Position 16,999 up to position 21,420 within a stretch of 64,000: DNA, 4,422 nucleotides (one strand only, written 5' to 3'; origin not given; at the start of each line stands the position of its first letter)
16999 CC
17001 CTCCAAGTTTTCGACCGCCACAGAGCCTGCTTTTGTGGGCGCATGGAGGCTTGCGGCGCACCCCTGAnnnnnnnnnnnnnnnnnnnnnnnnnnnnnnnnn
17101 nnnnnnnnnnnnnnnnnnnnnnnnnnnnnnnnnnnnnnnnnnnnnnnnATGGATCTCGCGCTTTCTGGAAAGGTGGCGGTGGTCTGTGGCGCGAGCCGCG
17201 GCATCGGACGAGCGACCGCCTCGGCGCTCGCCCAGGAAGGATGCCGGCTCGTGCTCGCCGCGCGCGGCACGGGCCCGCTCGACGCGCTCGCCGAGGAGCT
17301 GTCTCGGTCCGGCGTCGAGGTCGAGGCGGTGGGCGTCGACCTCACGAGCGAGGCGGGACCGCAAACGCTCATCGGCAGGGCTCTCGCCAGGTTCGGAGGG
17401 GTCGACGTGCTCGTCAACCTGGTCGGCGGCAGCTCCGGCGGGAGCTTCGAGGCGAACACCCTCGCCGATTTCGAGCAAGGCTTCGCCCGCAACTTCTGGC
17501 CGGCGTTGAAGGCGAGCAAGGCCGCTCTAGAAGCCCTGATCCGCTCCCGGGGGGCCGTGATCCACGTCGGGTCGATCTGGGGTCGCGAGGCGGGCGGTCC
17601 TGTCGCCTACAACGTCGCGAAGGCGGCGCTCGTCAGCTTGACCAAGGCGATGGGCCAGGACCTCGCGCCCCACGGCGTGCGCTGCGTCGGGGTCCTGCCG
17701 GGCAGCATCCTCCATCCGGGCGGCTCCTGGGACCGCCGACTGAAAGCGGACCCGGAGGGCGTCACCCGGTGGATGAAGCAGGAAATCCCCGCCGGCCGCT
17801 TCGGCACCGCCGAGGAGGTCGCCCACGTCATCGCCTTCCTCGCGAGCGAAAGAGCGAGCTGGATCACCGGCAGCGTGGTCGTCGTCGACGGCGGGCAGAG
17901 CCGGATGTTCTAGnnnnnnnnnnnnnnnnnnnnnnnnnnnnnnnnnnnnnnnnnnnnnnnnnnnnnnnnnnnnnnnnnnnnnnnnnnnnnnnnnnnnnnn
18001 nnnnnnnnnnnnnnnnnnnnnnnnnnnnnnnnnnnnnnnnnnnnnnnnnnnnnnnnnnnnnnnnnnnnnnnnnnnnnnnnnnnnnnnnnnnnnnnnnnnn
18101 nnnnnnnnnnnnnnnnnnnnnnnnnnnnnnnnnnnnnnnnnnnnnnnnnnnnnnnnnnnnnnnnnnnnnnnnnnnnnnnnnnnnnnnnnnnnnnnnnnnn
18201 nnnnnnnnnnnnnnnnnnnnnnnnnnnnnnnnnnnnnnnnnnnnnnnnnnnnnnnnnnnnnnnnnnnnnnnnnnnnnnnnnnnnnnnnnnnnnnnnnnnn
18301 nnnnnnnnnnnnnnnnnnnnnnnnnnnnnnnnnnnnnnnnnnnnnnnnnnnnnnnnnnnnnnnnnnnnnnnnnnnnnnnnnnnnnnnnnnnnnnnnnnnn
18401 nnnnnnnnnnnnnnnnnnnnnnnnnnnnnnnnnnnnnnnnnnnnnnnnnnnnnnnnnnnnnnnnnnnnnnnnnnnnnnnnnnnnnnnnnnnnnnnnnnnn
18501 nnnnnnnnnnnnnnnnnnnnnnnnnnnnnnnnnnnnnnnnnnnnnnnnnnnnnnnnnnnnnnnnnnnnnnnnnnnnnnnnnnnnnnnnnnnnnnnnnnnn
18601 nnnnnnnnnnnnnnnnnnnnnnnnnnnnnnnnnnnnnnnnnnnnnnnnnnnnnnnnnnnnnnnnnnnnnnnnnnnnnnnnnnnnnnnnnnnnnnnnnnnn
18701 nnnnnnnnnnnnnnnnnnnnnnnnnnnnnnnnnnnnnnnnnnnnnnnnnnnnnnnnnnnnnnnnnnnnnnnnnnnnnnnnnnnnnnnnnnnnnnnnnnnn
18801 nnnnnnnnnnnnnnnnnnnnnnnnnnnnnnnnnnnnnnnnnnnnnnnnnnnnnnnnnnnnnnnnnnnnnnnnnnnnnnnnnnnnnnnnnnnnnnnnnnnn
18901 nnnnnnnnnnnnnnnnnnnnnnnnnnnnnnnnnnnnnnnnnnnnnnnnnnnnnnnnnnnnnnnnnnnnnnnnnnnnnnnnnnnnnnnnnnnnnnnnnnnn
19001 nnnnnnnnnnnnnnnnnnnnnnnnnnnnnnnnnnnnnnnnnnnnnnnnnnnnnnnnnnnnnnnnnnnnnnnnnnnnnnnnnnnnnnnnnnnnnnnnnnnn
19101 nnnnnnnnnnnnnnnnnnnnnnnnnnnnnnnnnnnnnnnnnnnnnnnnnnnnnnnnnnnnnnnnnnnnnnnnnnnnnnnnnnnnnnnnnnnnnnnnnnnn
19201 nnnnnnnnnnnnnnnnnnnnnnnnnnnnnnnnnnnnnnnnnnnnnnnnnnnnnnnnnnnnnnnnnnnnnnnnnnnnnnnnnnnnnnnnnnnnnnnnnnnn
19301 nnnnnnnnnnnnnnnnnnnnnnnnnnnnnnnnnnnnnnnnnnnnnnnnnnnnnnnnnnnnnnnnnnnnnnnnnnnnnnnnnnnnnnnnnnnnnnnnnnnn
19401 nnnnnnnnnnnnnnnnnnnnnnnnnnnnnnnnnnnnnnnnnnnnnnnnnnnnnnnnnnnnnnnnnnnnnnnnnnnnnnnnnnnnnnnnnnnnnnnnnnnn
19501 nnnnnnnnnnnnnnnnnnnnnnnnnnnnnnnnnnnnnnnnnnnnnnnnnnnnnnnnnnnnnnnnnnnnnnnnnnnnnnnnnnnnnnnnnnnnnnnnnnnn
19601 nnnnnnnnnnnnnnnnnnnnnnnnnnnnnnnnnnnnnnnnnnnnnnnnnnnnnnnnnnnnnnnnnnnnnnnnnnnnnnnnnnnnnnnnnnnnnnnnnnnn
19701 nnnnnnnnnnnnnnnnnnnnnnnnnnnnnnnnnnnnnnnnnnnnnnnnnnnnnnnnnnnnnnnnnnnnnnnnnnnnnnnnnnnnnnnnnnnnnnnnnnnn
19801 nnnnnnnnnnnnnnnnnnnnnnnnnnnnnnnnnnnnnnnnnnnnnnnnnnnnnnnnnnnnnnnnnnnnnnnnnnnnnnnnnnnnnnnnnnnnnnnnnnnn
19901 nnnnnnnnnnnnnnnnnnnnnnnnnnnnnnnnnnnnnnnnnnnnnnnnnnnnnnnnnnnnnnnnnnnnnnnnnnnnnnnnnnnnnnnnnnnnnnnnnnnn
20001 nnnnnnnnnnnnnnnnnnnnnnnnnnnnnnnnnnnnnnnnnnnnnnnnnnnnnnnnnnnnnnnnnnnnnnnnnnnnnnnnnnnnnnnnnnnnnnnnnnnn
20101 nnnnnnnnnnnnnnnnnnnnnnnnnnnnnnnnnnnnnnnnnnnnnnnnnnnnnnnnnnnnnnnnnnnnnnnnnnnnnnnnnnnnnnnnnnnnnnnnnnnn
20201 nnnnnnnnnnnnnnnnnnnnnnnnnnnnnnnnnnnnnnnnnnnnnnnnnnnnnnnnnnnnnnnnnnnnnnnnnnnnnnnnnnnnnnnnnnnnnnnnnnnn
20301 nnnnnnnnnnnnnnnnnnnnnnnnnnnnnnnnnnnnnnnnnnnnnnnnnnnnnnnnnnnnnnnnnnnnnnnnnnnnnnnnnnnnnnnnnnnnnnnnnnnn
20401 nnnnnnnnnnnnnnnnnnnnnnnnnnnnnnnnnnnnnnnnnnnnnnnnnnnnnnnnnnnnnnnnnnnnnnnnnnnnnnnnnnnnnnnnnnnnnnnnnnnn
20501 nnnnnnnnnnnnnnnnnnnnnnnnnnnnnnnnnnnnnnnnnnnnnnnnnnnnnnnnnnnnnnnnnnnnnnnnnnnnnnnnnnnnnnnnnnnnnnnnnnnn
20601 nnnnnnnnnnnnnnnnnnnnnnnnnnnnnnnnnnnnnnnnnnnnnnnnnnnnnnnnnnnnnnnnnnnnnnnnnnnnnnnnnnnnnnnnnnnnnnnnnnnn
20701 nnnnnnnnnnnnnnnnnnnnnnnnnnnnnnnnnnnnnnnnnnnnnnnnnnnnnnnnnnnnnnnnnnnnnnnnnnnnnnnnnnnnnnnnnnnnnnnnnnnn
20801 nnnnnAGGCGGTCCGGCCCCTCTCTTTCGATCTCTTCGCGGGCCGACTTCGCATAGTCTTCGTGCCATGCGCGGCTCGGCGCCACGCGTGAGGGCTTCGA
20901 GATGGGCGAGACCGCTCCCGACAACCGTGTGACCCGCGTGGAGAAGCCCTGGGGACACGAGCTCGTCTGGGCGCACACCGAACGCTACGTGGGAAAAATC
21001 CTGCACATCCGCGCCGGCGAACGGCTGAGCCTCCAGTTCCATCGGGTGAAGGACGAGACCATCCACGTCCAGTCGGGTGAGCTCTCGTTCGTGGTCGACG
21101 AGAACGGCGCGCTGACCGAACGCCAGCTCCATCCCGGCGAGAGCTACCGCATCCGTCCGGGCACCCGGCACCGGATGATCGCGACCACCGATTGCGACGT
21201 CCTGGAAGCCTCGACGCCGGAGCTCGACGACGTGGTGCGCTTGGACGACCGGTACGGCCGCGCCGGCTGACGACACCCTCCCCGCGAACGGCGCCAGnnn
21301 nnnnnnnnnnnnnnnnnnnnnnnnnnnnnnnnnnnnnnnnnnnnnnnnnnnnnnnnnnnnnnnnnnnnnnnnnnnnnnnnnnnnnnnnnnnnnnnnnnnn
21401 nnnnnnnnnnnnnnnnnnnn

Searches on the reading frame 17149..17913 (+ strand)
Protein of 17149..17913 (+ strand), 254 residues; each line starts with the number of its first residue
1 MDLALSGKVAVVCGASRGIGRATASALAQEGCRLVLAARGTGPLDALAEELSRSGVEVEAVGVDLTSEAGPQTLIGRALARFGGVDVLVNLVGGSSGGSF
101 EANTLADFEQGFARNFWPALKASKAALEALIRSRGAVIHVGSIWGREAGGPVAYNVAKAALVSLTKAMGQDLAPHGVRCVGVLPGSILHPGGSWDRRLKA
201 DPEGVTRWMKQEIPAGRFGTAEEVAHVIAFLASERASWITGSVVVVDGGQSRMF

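Call 7: search_protein_families(library=pfam, max_evalue=0.01, proteins=[window:17149-17913:+])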
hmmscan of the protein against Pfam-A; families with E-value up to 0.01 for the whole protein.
window:17149-17913:+ (254 aa): 5 families
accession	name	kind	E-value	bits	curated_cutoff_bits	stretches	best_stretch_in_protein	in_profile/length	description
PF13561.12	adh_short_C2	-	1.4e-47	162.7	27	1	14-250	1-235/236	Enoyl-(Acyl carrier protein) reductase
PF00106.31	adh_short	-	1.4e-40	139.4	26.6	1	8-187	1-182/195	short chain dehydrogenase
PF08659.16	KR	-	6.1e-08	33.2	22.6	1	11-113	4-110/180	KR domain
PF01370.27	Epimerase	-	0.0028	17.5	20.9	1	11-109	2-88/240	NAD dependent epimerase/dehydratase family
PF02882.25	THF_DHG_CYH_C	-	0.0043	16.8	27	0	3-63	32-89/160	Tetrahydrofolate dehydrogenase/cyclohydrolase, NAD(P)-binding domain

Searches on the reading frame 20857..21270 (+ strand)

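Call 7: search_protein_families(library=pfam, max_evalue=0.01, proteins=[window:20857-21270:+])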
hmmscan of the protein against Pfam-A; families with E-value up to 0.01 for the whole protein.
window:20857-21270:+ (137 aa): 4 families
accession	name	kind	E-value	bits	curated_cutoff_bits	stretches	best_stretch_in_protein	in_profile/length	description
PF07883.17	Cupin_2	-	2.7e-10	40.3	27.2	1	50-112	4-61/70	Cupin domain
PF01050.24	MannoseP_isomer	-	6.2e-08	33.3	23.6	1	26-131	10-116/116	Mannose-6-phosphate isomerase C-terminal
PF07385.18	Lyx_isomer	-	0.0042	16.7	20.8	0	40-74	83-117/222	D-lyxose isomerase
PF05899.18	Cupin_3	-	0.0089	16.1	23.5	0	64-110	24-61/74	EutQ-like cupin domain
